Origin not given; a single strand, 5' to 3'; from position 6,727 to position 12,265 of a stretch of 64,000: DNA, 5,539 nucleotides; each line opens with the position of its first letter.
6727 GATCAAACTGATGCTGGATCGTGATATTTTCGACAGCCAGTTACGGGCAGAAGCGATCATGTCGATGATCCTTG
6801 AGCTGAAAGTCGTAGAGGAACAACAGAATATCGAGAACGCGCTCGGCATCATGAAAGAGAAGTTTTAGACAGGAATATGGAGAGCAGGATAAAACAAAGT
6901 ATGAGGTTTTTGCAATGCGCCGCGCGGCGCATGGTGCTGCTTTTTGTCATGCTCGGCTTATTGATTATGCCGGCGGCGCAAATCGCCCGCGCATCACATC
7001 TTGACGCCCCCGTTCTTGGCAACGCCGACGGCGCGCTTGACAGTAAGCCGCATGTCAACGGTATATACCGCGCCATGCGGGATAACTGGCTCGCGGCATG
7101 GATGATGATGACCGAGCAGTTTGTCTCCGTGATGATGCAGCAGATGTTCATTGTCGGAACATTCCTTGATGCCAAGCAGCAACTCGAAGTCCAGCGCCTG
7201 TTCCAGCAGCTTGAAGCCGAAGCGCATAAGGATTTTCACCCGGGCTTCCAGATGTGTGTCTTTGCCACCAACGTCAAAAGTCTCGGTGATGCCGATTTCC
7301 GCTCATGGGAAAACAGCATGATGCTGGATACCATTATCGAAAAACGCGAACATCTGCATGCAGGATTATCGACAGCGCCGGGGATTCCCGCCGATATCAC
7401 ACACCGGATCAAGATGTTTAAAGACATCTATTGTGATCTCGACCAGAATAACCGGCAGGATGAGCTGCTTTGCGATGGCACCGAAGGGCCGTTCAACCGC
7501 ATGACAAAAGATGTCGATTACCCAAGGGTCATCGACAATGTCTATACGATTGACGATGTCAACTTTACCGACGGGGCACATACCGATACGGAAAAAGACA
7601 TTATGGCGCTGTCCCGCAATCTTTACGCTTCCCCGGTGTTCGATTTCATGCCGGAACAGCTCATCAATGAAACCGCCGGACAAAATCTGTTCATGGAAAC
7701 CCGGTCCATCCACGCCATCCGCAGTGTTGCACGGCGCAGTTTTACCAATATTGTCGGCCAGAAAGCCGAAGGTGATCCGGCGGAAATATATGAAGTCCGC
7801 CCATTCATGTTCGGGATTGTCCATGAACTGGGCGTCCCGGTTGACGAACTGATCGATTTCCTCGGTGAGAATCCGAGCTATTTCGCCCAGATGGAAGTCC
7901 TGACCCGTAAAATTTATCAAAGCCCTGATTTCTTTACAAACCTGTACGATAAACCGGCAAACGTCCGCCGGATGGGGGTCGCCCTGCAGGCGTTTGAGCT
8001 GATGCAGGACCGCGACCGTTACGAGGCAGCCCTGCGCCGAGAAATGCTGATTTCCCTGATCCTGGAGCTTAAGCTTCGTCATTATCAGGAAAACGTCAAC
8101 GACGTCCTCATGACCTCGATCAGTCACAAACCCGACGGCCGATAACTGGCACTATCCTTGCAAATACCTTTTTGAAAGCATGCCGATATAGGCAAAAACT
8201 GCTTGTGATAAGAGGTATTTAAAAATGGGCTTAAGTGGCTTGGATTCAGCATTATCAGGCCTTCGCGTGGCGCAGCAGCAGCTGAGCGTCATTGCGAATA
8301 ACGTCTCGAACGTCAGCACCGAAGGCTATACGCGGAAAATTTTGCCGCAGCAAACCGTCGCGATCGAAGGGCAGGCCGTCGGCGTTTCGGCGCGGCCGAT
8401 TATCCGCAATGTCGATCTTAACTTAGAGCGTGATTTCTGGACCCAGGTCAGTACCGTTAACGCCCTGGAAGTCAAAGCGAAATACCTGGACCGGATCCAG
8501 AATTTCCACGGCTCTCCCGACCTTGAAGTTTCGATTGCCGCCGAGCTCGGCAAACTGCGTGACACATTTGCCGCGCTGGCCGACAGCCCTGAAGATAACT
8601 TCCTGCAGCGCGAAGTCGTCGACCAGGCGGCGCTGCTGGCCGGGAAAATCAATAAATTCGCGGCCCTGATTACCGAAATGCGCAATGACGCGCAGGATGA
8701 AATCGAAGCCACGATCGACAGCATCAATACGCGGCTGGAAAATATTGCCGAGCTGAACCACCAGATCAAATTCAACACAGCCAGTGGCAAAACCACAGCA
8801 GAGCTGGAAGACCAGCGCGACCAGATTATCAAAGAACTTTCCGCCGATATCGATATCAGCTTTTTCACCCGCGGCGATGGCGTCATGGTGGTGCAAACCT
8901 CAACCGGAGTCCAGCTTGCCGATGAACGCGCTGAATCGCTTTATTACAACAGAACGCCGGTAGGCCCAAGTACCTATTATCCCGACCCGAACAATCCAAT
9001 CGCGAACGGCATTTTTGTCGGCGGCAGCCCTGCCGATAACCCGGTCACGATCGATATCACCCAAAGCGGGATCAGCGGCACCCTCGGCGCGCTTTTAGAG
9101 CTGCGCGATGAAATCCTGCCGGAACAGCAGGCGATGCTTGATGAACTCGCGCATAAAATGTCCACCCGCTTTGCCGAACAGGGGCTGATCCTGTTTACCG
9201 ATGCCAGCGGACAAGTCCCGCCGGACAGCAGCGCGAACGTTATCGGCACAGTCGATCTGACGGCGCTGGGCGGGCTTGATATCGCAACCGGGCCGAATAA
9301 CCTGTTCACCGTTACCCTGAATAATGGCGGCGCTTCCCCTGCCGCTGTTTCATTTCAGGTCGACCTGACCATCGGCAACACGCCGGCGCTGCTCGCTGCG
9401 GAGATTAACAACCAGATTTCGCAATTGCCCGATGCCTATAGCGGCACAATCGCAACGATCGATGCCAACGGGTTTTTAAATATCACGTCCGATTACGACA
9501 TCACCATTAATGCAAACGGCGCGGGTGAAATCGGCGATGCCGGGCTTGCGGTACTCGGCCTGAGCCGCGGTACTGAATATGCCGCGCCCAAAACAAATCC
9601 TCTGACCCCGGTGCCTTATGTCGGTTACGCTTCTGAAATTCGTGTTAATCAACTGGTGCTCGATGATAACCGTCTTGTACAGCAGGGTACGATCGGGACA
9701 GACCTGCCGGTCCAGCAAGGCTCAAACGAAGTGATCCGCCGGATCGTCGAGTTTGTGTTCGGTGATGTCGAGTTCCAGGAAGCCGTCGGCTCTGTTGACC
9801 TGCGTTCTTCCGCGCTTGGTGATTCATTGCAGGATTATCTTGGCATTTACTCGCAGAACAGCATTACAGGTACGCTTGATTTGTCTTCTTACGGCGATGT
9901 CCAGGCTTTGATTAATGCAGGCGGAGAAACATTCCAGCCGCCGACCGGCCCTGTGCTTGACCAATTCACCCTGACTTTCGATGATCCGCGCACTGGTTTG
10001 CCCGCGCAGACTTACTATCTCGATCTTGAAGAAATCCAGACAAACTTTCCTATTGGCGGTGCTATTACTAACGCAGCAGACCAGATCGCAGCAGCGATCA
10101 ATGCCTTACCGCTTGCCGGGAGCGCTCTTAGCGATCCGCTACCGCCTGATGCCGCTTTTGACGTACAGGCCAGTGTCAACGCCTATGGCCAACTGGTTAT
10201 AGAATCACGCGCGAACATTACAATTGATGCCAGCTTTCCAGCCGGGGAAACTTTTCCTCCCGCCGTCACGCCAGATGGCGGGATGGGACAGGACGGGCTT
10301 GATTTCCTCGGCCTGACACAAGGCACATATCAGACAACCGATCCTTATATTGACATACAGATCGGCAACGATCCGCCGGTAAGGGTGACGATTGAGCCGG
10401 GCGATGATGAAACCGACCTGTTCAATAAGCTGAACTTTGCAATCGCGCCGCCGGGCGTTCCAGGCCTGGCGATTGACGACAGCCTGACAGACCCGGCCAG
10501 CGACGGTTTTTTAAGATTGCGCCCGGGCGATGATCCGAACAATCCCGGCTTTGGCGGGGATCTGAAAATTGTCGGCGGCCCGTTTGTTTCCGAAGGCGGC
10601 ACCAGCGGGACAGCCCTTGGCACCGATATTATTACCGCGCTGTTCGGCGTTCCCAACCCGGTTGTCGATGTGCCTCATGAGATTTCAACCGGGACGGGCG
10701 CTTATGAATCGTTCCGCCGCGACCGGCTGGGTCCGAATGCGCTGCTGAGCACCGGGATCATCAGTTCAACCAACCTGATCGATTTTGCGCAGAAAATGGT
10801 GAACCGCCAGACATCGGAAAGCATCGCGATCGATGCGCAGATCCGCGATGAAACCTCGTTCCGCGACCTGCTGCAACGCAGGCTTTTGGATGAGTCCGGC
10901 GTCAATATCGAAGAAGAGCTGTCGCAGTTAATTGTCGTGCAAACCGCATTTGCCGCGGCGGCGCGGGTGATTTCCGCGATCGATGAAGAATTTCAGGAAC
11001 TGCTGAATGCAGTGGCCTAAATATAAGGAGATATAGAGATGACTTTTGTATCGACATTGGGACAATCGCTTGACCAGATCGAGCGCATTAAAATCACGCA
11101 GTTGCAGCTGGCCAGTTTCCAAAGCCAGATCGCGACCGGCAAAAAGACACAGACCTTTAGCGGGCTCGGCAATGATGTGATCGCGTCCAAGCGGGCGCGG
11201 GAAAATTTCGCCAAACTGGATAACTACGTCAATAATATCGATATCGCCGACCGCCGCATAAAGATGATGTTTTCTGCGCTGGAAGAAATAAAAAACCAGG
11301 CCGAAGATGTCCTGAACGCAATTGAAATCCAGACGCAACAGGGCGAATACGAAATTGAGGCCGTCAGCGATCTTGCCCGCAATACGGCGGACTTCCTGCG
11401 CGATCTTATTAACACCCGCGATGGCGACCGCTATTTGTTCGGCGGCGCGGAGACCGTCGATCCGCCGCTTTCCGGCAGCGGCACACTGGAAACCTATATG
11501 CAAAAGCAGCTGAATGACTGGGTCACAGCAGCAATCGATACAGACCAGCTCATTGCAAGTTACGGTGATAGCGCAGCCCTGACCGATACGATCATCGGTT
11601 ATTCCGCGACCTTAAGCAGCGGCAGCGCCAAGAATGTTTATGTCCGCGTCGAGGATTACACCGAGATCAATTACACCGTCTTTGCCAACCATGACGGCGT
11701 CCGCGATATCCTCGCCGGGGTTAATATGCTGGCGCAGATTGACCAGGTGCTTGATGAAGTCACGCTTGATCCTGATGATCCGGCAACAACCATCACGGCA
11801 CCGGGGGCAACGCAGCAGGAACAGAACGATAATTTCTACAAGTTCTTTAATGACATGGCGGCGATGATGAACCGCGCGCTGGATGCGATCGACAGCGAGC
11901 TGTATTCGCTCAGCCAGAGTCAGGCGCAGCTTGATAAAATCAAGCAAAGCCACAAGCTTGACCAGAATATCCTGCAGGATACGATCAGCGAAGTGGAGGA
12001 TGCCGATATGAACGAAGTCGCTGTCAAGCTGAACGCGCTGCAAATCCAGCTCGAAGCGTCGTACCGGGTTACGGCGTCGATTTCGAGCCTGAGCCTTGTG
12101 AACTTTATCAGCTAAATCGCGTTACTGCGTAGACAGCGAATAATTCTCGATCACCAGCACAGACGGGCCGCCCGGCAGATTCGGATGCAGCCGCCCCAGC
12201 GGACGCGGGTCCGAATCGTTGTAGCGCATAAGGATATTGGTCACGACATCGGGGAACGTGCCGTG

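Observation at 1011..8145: Five tandem, translationally coupled paralogs of an unnamed secreted protein family, wedged between Dot/Icm operons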

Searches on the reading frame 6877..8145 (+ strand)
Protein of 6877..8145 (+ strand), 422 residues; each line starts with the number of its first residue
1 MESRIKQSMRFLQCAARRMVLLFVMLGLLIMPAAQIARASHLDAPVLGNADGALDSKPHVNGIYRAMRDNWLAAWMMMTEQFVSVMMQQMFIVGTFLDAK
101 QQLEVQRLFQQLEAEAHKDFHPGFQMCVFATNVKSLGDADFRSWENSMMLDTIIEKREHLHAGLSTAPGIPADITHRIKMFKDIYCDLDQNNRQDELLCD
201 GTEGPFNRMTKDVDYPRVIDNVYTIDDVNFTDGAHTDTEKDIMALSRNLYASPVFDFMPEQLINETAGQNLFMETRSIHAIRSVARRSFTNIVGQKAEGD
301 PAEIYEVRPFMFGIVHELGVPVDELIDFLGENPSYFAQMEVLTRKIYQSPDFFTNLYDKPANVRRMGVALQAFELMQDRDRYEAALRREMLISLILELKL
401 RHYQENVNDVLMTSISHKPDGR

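Call 3: search_protein_families(library=pfam, proteins=[window:6877-8145:+], max_evalue=0.1)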
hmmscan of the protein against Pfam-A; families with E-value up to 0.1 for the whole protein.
window:6877-8145:+ (422 aa): 0 families

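Call 4: search_protein_families(library=ncbifam, proteins=[window:6877-8145:+], max_evalue=0.1)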
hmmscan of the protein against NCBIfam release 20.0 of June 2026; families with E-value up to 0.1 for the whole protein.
window:6877-8145:+ (422 aa): 0 families

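Call 74: predict_structure(alignment_id=A4)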
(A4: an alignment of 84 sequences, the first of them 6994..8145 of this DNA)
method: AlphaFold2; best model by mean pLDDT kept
length: 383 residues; sequences in the alignment: 84
mean_pLDDT: 81.8   pTM: 0.69
mean pLDDT of the five models: 81.8, 79.4, 77.5, 77.0, 74.6
residues with pLDDT >= 90: 136; 70-90: 188; 50-70: 40; < 50: 19
segments of 3 or more residues with pLDDT < 50: 1-5, 7-18
pLDDT, mean of each block of 10 residues (from residue 1): 44 44 62 80 83 84 86 65 63 84 93 92 91 92 94 87 93 93 93 93 93 80 89 89 88 94 86 89 92 92 84 74 75 77 70 76 84 73 47
secondary structure, 60 per line:
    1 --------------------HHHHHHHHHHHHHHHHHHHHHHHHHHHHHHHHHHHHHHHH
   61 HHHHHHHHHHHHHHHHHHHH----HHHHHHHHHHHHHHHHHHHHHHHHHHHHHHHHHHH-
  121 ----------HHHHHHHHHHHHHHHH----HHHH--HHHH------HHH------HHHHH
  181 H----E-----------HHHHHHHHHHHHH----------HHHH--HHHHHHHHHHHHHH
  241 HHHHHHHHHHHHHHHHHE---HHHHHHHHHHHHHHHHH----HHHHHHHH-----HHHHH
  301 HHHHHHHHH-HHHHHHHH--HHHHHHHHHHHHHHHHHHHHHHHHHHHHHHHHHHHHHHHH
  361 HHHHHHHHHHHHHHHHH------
elements in order: H21-80 H85-119 H131-146 H151-154 H157-160 H176-181 H198-210 H221-224 H227-257 H262-278 H283-290 H296-309 H311-318 H321-377

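Call 76: fold_search(model_id=the predicted structure, library=pdb)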
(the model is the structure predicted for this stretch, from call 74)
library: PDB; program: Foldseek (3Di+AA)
matches with E <= 10: 133; with E <= 0.001: 0
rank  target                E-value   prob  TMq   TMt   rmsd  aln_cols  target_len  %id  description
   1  9ngy_AP1              8.2e-02  0.63  0.21  0.20   9.5       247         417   12  In situ cryo-EM structure of protochannel (DotA-IcmX) of the Legionella Dot/Icm T4SS machine (released 2025-09-17)
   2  2j1d                  8.9e-01  0.06  0.10  0.10  30.0       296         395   13  Crystallization of hDaam1 C-terminal Fragment (released 2007-05-15)
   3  8iyj_S1               9.8e-01  0.06  0.13  0.12  60.8       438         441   12  Cryo-EM structure of the 48-nm repeat doublet microtubule from mouse sperm (released 2023-07-05)
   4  3qe6_B                1.1e+00  0.05  0.11  0.14  31.3       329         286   14  Mouse PACSIN 3 F-BAR domain structure (released 2012-01-25)
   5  3i2w_B                1.4e+00  0.05  0.11  0.14  34.6       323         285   11  Crystal structure of EFC/F-BAR domain of Drosophila Syndapin/PACSIN (released 2010-03-02)
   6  7n6g_3N               1.7e+00  0.05  0.13  0.13  46.5       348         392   13  C1 of central pair (released 2022-05-18)
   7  2v0o_B                1.8e+00  0.04  0.10  0.12  29.5       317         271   11  FCHO2 F-BAR domain (released 2007-06-26)
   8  7n6g_3W               1.8e+00  0.04  0.13  0.12  44.6       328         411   13  C1 of central pair (released 2022-05-18)
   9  7zeu_A                1.9e+00  0.06  0.14  0.15  29.2       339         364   10  Crystal structure of human Clusterin, crystal form II (released 2023-10-11)
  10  9cpb_6V               2.2e+00  0.03  0.12  0.11  60.2       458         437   12  Atomic model of bovine Fallopian tube cilia doublet microtubule (48-nm periodicity) (released 2024-10-30)
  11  6iko_A                2.3e+00  0.04  0.12  0.14  27.9       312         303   12  Crystal structure of mouse GAS7cb (released 2019-10-16)
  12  8eew_A                2.3e+00  0.02  0.10  0.07  34.5       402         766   13  CryoEM of the soluble OPA1 dimer from the GDP-AlFx bound helical assembly on a lipid membrane (released 2023-06-28)
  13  7n6g_3V               2.4e+00  0.03  0.13  0.12  42.9       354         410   11  C1 of central pair (released 2022-05-18)
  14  7rro_D7               2.6e+00  0.03  0.11  0.10  56.9       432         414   13  Structure of the 48-nm repeat doublet microtubule from bovine tracheal cilia (released 2021-10-27)
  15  6mrt_A                2.7e+00  0.07  0.17  0.20  30.2       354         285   14  12-meric ClyA pore complex (released 2019-05-15)
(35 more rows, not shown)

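Call 98: search_protein_families(library=padloc, proteins=[window:6877-8145:+], max_evalue=0.01)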
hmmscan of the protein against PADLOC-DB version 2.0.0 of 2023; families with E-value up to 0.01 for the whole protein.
window:6877-8145:+ (422 aa): 0 families

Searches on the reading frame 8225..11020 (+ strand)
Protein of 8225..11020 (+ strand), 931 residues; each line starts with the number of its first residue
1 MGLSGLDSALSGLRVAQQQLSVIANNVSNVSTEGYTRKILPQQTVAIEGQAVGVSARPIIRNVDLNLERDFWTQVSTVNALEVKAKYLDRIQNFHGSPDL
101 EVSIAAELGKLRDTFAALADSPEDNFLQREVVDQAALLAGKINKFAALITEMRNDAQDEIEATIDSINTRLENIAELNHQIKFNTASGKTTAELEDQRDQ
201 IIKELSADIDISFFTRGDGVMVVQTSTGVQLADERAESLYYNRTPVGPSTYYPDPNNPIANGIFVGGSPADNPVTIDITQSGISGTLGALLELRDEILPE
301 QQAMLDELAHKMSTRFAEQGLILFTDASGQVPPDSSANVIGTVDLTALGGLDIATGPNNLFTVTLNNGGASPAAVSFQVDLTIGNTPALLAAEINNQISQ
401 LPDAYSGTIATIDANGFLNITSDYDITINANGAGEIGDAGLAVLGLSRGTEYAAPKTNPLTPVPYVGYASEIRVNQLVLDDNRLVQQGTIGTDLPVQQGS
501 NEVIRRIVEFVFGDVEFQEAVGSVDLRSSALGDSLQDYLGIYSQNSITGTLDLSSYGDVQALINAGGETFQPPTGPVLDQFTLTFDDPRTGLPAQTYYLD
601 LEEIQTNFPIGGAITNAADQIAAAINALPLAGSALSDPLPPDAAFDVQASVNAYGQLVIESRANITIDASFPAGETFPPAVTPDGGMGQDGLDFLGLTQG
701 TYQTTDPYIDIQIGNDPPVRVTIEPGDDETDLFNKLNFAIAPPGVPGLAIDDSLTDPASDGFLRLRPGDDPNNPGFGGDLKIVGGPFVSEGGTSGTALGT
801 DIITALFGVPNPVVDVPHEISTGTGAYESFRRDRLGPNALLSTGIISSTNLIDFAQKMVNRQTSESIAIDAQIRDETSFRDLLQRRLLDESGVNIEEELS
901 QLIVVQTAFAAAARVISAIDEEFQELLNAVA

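Call 3: search_protein_families(library=pfam, proteins=[window:8225-11020:+], max_evalue=0.1)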
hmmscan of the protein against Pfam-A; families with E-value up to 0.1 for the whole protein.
window:8225-11020:+ (931 aa): 4 families
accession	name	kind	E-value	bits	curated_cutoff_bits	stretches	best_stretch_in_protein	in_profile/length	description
PF22638.1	FlgK_D1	-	1.7e-35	123.2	28.6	1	101-319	12-217/233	Flagellar hook-associated protein FlgK helical domain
PF06429.18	Flg_bbr_C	-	7.7e-09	35.4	23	1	889-928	6-45/46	Flagellar basal body rod FlgEFG protein C-terminal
PF00460.25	Flg_bb_rod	-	2.5e-08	34.1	20.7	1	6-36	1-31/31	Flagella basal body rod protein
PF08354.15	Fas1-AflB-like_hel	-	0.093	12.1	25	0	158-217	122-185/353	Fatty acid synthase subunit beta/Fas1-like, helical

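Call 4: search_protein_families(library=ncbifam, proteins=[window:8225-11020:+], max_evalue=0.1)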
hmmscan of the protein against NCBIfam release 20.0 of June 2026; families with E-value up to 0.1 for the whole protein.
window:8225-11020:+ (931 aa): 25 families
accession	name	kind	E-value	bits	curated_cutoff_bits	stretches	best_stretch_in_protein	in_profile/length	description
TIGR02492.1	flgK_ends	equivalog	7.7e-75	252.9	170.75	2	5-319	2-311/437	flagellar hook-associated protein FlgK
NF009278.1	PRK12636.1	equivalog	6.6e-12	45.5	350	2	861-928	194-260/263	flagellar basal body rod protein FlgG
NF004242.0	PRK05682.2-1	equivalog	3.1e-10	39.4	365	2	888-930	379-421/422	flagellar hook protein FlgE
NF005286.1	PRK06803.1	equivalog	5.2e-09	35.7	467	1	8-66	5-63/402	flagellar hook protein FlgE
TIGR02488.1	flgG_G_neg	equivalog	5.9e-09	35.8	252.75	2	7-38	3-34/259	flagellar basal-body rod protein FlgG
NF004238.1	PRK05682.1-1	equivalog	1.2e-08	34.7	400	2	7-36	4-33/414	flagellar hook protein FlgE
NF004241.1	PRK05682.1-5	equivalog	1.9e-08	33.9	469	1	7-38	6-37/446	flagellar hook protein FlgE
TIGR03506.1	FlgEFG_subfam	subfamily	6.4e-08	32.7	70.25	1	5-45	2-42/351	flagellar hook-basal body complex protein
TIGR02490.1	flgF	equivalog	8.5e-07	28.8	178.5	1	8-48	3-43/218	flagellar basal-body rod protein FlgF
NF004243.1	PRK05682.2-2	equivalog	1.3e-06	27.8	801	1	3-37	3-38/420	flagellar hook protein FlgE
NF040922.1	flgE_Caulobact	equivalog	4.7e-06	25.9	750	1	886-928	460-502/505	flagellar hook protein FlgE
NF009331.1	PRK12689.1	equivalog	2.5e-05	23.5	347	1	10-36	9-35/252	flagellar basal-body rod protein FlgF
NF009456.0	PRK12816.1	equivalog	3.2e-05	23.7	416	1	6-38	5-37/264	flagellar basal body rod protein FlgG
NF009279.0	PRK12637.1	equivalog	7.1e-05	21.6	663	1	5-36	2-33/473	flagellar hook protein FlgE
NF009282.1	PRK12642.1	equivalog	7.8e-05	22.1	242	0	4-37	3-36/239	flagellar basal-body rod protein FlgF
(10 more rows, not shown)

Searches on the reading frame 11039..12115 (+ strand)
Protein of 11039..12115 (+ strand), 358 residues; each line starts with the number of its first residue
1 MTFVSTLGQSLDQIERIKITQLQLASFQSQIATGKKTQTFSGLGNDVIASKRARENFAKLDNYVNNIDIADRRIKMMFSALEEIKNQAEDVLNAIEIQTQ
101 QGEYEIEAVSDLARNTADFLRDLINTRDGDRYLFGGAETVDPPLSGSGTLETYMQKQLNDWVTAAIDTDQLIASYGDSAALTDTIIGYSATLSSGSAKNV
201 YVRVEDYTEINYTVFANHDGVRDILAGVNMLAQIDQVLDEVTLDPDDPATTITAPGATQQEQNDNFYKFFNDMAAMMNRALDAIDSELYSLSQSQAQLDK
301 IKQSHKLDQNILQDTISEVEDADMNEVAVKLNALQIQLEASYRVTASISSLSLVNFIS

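Call 3: search_protein_families(library=pfam, proteins=[window:11039-12115:+], max_evalue=0.1)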
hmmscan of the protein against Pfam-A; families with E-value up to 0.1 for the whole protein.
window:11039-12115:+ (358 aa): 5 families
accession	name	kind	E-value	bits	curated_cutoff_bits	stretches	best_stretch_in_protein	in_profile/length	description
PF00700.27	Flagellin_C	-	1.9e-07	31.7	23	1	277-356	4-85/86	Bacterial flagellin C-terminal helical region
PF00669.25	Flagellin_N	-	1e-05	26.1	26.6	1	4-137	1-137/139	Bacterial flagellin N-terminal helical region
PF21774.3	NagJ_C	-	0.0073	17.4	28.3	1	262-357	22-114/114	Hyaluronidase post-catalytic domain-like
PF09823.15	DUF2357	-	0.057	13.1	23.3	1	229-335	44-154/251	Domain of unknown function (DUF2357)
PF08649.15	DASH_Dad1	-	0.098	13.3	31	0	322-347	15-40/55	DASH complex subunit Dad1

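Call 4: search_protein_families(library=ncbifam, proteins=[window:11039-12115:+], max_evalue=0.1)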
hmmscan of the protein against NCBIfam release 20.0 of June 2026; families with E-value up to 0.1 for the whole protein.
window:11039-12115:+ (358 aa): 7 families
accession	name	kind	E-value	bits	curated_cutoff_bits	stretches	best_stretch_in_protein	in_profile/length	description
NF006489.0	PRK08913.1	equivalog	1.2e-29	103.7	217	1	4-357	5-302/303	flagellin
NF004669.0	PRK06008.1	equivalog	1.6e-28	100.1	230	2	2-234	4-247/348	flagellar hook-associated family protein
TIGR02550.1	flagell_flgL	equivalog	7.5e-16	58.4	127.2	2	4-302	2-304/387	flagellar hook-associated protein FlgL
NF005187.0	PRK06663.1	equivalog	7.5e-11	41.4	337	2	4-143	4-146/419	flagellar hook-associated protein 3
NF005980.0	PRK08073.1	equivalog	9.9e-08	31.6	291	1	4-183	3-180/287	flagellar hook-associated protein 3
NF009361.0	PRK12717.1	equivalog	1.3e-05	24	407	1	257-356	424-523/524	flagellar hook-associated protein 3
NF007596.1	PRK10240.1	equivalog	0.0015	17.9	418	0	264-332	71-138/251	(2E,6E)-farnesyl-diphosphate-specific ditrans,polycis-undecaprenyl-diphosphate synthase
